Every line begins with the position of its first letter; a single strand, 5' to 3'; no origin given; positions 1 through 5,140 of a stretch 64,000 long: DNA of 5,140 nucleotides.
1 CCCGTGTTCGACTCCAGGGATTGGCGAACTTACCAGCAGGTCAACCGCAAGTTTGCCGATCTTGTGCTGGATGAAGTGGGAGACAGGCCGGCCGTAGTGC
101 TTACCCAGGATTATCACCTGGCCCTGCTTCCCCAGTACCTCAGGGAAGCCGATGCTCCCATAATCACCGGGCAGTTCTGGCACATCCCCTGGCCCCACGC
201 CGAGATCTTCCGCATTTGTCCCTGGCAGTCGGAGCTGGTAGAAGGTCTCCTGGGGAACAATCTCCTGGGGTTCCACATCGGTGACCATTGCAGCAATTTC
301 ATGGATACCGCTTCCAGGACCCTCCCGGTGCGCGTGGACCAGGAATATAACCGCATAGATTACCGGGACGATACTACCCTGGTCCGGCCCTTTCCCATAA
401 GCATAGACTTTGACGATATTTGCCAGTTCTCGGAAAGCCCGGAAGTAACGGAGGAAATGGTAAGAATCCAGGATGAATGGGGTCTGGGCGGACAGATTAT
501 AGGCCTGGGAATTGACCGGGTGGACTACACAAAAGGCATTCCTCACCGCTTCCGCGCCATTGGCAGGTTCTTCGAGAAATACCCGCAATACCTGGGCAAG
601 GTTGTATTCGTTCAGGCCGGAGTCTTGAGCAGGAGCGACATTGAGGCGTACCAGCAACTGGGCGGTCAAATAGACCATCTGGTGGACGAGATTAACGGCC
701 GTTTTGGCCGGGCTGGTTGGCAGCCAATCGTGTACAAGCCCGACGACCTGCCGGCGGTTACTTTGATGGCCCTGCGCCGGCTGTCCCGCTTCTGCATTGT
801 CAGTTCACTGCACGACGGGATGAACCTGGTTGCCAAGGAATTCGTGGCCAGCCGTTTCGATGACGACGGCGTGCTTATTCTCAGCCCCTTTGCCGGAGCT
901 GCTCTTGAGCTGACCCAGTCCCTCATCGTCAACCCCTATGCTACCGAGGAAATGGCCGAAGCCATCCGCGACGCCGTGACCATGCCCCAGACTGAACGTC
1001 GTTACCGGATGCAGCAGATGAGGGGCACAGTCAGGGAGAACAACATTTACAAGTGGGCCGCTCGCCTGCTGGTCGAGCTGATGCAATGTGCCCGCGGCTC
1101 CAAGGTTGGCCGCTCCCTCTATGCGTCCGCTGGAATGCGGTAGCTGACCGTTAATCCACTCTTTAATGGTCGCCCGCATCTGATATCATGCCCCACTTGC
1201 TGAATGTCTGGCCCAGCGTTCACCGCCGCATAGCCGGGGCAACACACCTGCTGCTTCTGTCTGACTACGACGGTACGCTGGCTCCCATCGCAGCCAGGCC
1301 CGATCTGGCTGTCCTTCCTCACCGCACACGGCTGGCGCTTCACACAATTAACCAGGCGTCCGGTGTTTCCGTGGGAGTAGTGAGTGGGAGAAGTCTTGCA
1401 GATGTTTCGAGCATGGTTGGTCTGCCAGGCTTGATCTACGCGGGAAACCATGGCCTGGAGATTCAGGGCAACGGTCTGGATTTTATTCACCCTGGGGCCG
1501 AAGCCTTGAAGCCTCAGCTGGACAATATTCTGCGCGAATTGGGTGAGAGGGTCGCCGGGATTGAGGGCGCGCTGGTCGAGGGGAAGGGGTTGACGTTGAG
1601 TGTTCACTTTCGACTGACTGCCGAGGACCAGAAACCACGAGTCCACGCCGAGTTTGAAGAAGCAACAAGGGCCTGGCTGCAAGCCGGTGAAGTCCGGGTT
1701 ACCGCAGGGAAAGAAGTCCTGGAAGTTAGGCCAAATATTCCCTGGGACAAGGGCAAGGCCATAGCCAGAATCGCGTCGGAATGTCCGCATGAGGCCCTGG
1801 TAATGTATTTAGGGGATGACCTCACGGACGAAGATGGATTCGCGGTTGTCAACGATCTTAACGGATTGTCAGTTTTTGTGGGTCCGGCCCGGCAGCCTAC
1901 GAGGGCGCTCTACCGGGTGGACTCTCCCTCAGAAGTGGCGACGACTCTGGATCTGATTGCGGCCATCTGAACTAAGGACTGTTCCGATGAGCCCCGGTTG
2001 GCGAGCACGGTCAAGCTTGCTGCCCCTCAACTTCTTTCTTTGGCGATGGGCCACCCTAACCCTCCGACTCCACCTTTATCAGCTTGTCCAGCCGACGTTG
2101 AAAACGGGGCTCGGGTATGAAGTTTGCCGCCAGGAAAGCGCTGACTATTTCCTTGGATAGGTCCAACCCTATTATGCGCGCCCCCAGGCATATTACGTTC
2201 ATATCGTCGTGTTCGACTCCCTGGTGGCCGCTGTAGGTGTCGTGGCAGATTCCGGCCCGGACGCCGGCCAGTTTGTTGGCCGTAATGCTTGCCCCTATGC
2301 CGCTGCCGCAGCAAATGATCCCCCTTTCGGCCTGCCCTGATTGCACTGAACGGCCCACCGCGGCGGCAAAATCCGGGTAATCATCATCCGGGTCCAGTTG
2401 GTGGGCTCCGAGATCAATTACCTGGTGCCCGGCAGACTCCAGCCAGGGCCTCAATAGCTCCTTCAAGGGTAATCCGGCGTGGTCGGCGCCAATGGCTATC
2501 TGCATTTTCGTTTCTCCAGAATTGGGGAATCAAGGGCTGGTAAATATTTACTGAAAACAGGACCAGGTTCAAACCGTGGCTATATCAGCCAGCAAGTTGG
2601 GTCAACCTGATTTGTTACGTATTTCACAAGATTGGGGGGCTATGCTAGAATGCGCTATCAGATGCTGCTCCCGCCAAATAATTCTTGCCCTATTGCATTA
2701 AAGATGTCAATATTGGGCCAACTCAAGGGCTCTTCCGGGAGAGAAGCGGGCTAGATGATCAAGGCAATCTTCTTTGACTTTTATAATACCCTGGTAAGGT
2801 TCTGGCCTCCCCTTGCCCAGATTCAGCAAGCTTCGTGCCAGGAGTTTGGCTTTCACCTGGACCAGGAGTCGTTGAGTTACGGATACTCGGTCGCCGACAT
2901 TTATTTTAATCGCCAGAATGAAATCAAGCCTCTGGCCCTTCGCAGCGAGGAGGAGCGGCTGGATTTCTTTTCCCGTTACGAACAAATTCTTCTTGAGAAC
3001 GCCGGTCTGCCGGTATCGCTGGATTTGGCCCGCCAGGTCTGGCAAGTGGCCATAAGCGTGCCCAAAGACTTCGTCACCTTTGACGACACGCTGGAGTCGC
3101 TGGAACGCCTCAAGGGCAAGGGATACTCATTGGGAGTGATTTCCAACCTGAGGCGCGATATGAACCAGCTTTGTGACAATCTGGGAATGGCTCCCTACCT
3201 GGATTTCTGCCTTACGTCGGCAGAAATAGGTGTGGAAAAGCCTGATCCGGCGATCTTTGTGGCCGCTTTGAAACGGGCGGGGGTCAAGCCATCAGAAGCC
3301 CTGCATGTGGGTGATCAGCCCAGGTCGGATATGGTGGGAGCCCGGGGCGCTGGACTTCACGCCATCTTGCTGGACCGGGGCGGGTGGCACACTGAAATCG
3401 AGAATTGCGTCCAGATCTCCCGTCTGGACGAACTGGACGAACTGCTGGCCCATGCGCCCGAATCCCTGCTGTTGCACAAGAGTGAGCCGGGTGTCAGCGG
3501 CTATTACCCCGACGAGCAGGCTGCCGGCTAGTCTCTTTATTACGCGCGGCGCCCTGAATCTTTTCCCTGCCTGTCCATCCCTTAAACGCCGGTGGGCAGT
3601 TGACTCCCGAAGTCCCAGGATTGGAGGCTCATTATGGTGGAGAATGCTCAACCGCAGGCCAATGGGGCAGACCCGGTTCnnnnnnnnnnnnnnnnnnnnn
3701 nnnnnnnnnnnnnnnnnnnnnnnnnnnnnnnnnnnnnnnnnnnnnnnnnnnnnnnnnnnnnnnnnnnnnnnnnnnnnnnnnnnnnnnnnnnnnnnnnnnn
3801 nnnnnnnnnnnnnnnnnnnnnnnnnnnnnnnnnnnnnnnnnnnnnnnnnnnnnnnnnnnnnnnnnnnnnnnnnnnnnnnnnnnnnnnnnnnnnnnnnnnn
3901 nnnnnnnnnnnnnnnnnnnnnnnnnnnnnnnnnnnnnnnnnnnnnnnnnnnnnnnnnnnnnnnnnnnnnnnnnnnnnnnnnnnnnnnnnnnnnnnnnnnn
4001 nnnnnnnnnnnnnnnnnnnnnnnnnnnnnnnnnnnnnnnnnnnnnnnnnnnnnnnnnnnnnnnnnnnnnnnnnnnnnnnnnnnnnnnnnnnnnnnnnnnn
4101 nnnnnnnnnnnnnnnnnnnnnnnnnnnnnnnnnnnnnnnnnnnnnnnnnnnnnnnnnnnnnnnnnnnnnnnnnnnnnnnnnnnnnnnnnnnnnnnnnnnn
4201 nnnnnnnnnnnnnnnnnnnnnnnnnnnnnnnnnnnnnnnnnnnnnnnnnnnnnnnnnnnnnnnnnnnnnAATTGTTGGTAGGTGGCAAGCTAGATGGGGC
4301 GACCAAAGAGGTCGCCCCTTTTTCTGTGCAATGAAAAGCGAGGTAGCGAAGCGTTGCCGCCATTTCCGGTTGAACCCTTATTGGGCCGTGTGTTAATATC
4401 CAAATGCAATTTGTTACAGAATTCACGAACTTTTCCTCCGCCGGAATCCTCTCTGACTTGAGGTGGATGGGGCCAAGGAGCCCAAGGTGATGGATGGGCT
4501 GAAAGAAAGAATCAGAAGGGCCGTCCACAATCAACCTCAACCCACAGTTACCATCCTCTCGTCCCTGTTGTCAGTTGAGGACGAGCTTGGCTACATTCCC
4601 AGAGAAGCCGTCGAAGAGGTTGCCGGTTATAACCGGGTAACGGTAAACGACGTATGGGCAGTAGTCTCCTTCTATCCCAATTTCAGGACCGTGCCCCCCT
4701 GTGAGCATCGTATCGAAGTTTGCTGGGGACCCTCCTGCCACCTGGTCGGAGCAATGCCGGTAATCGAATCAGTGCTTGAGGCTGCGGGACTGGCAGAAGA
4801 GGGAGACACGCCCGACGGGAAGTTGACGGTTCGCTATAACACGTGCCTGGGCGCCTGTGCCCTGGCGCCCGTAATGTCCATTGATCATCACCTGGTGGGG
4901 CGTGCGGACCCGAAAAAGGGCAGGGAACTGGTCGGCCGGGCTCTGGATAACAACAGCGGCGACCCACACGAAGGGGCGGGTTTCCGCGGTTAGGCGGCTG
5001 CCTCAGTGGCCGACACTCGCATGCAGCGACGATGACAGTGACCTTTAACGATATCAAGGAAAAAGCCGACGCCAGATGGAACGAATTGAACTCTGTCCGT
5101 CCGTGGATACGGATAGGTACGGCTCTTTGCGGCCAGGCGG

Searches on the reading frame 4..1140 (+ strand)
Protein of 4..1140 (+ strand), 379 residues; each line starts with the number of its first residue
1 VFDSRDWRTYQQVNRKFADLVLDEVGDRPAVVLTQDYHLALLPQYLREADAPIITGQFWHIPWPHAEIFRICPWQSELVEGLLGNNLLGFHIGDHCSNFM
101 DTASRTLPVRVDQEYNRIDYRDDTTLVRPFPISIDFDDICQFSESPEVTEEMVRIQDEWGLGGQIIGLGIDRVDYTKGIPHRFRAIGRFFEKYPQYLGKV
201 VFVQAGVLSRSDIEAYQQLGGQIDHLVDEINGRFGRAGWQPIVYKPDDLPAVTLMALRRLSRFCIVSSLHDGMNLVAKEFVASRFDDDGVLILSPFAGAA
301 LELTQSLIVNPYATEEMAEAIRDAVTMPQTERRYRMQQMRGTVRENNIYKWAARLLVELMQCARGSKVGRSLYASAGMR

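Call 72: search_protein_families(library=ncbifam, proteins=[window:4-1140:+], max_evalue=0.00001)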
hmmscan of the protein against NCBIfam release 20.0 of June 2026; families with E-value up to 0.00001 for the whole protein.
window:4-1140:+ (379 aa): 4 families
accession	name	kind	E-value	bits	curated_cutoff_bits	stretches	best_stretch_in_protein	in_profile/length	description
NF011071.0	PRK14501.1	equivalog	2.3e-120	403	634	1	2-364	109-466/729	bifunctional alpha,alpha-trehalose-phosphate synthase (UDP-forming)/trehalose-phosphatase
TIGR02400.1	trehalose_OtsA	equivalog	3.1e-110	369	564.85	1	2-360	101-455/456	alpha,alpha-trehalose-phosphate synthase (UDP-forming)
TIGR02398.1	gluc_glyc_Psyn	equivalog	3.5e-79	266.7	569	1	2-360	107-481/487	glucosylglycerol-phosphate synthase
NF007513.0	PRK10117.1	equivalog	2.4e-75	254.3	759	1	2-366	98-458/474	alpha,alpha-trehalose-phosphate synthase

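Call 73: search_protein_families(library=pfam, proteins=[window:4-1140:+], max_evalue=0.0001)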
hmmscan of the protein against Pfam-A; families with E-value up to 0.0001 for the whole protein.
window:4-1140:+ (379 aa): 1 family
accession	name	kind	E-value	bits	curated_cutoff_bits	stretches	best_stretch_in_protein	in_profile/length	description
PF00982.27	Glyco_transf_20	-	1.3e-110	370.8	32.5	1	2-359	115-471/473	Glycosyltransferase family 20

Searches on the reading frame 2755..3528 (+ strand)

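Call 72: search_protein_families(library=ncbifam, proteins=[window:2755-3528:+], max_evalue=0.00001)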
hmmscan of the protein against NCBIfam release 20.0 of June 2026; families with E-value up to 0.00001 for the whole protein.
window:2755-3528:+ (258 aa): 24 families
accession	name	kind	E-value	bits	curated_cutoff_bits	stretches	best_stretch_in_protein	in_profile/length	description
TIGR02252.1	DREG-2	subfamily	7.3e-33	114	155.2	1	3-205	1-203/203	HAD hydrolase, REG-2-like, family IA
TIGR02253.1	CTE7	subfamily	3.9e-29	102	169.75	1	1-226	1-219/221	TIGR02253 family HAD-type hydrolase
NF053830.1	RUBPPhHalo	equivalog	6.1e-24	84.9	330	1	2-212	2-209/234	ribulose-1,5-bisphosphate 5-phosphatase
TIGR02254.1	YjjG_YfnB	equivalog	6e-22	78.2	159.9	1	109-230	99-222/223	YjjG family noncanonical pyrimidine nucleotidase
TIGR01428.1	HAD_type_II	equivalog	6.5e-16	58.9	125.4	1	2-210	1-194/197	haloacid dehalogenase type II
NF006976.0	PRK09449.1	equivalog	6.3e-14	52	183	1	110-232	98-223/225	pyrimidine 5'-nucleotidase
NF009695.0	PRK13222.1-2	equivalog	1.1e-13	51.3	225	1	107-209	94-196/226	phosphoglycolate phosphatase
TIGR01449.2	PGP_bact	equivalog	7.8e-13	48.5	180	1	108-230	86-209/213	phosphoglycolate phosphatase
TIGR01549.1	HAD-SF-IA-v1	subfamily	1.2e-12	48.5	23.3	1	111-200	66-149/149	HAD-IA family hydrolase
NF009804.0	PRK13288.1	equivalog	5.4e-11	42.4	218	1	108-202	83-177/215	pyrophosphatase PpaX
NF009698.0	PRK13223.1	equivalog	5.4e-11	42.2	466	1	109-230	103-225/272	phosphoglycolate phosphatase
TIGR01509.1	HAD-SF-IA-v3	subfamily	1.2e-10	41.8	29.4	1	142-205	93-153/154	HAD-IA family hydrolase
NF009697.0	PRK13222.1-4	equivalog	3.6e-10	39.6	327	1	107-234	94-222/232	phosphoglycolate phosphatase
TIGR01454.1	AHBA_synth_RP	hypoth_equivalog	3.9e-10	39.7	246.65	1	107-204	75-172/205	AHBA synthesis associated protein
TIGR01662.1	HAD-SF-IIIA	subfamily_domain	3.2e-09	37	44.6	1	104-208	22-140/141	HAD-IIIA family hydrolase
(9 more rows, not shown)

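Call 73: search_protein_families(library=pfam, proteins=[window:2755-3528:+], max_evalue=0.0001)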
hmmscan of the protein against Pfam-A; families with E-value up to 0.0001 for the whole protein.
window:2755-3528:+ (258 aa): 3 families
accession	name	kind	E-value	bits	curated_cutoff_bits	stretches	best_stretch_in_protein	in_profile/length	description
PF00702.32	Hydrolase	-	7.2e-23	82.4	26.4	1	2-200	1-191/191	haloacid dehalogenase-like hydrolase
PF13419.12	HAD_2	-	7.4e-20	72.2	23.8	1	5-205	1-177/178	Haloacid dehalogenase-like hydrolase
PF13242.12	Hydrolase_like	-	5.6e-11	42.6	22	1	161-210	3-52/75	HAD-hyrolase-like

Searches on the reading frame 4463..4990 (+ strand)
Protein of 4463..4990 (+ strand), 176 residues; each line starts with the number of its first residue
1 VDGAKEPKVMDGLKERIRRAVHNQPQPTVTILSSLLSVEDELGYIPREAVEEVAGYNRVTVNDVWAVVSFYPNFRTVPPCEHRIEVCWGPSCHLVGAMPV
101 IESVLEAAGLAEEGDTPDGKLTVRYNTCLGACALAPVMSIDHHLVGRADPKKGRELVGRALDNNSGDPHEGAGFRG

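Call 72: search_protein_families(library=ncbifam, proteins=[window:4463-4990:+], max_evalue=0.00001)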
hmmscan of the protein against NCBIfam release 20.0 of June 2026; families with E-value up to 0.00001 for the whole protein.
window:4463-4990:+ (176 aa): 9 families
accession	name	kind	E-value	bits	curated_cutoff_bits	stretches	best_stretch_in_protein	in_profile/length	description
NF004638.0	PRK05988.1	equivalog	2.4e-28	98.9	198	1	15-160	12-157/159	formate dehydrogenase subunit gamma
NF005722.0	PRK07539.1-2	equivalog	1.6e-25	90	141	1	12-158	8-154/157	NADH-quinone oxidoreductase subunit NuoE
TIGR01958.1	nuoE_fam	subfamily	2e-25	89.6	142.4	1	27-156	14-143/148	NADH-quinone oxidoreductase subunit NuoE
NF005721.0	PRK07539.1-1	equivalog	9.7e-22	77.6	308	1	9-172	26-189/292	NADH-quinone oxidoreductase subunit NuoE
NF005747.0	PRK07571.1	equivalog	1.3e-21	77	224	1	18-157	26-165/173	bidirectional hydrogenase complex protein HoxE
NF005725.0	PRK07539.1-5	equivalog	1.4e-19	70.5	220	1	17-157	25-168/174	NADH-quinone oxidoreductase subunit NuoE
NF005723.0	PRK07539.1-3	equivalog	3.1e-17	62.9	226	1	17-143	10-138/158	NADH-quinone oxidoreductase subunit NuoE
NF005724.0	PRK07539.1-4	equivalog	9.1e-11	42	280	1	30-146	41-158/240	NADH-quinone oxidoreductase subunit NuoE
NF009040.0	PRK12373.1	equivalog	2.9e-08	33.8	514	1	35-141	43-150/400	NADH-quinone oxidoreductase subunit E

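Call 73: search_protein_families(library=pfam, proteins=[window:4463-4990:+], max_evalue=0.0001)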
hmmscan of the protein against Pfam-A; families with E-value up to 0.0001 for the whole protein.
window:4463-4990:+ (176 aa): 1 family
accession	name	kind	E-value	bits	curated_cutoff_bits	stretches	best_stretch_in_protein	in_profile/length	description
PF01257.25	2Fe-2S_thioredx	-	7.9e-31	107.3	24.8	1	19-157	3-141/145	Thioredoxin-like [2Fe-2S] ferredoxin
